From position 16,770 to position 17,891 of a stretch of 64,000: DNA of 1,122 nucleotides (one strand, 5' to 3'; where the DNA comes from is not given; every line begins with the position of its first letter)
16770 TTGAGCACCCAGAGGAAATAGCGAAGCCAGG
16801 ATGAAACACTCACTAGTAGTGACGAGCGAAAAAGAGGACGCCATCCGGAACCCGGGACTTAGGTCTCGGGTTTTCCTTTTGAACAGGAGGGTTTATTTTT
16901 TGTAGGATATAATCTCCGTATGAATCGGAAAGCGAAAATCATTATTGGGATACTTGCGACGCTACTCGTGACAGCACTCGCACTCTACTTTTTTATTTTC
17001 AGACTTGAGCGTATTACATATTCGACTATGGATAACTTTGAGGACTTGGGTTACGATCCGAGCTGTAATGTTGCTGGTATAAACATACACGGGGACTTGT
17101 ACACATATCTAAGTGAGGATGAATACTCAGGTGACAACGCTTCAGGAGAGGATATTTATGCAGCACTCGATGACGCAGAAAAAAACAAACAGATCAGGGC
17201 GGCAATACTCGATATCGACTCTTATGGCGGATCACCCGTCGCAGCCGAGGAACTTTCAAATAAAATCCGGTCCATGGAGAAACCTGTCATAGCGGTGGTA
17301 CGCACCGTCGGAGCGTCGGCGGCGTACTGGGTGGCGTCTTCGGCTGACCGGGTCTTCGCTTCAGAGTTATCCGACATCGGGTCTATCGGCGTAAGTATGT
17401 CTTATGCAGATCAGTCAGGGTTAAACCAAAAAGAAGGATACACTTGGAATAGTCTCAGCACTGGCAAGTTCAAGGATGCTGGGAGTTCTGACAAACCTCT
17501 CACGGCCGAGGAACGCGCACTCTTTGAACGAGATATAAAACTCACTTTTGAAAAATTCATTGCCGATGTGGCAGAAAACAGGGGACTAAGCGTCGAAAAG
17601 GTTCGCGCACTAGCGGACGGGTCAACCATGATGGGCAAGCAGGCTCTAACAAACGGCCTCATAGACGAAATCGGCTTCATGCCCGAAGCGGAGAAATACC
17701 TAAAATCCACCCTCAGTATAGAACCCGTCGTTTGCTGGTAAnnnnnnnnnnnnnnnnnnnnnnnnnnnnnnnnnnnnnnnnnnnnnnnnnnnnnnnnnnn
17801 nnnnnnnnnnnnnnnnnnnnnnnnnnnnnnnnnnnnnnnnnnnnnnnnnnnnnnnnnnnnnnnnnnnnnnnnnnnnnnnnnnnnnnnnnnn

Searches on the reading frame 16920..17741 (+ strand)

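Call 69: search_protein_families(library=padloc, proteins=[window:16920-17741:+], max_evalue=0.001)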
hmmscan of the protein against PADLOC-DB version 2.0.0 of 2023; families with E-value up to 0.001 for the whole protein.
window:16920-17741:+ (273 aa): 0 families

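Call 70: search_protein_families(library=pfam, proteins=[window:16920-17741:+], max_evalue=0.001)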
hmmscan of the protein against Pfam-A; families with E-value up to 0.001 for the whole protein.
window:16920-17741:+ (273 aa): 3 families
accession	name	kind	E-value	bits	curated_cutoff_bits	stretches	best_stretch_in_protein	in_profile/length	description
PF01343.23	Peptidase_S49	-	3.5e-37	128.2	24.9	1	117-263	3-149/154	Peptidase family S49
PF25145.1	NfeD1b_N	-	3e-08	33.9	40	1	82-165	22-104/189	NfeD1b, N-terminal domain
PF00574.28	CLP_protease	-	0.00013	22.4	20.2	0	77-144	31-98/182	Clp protease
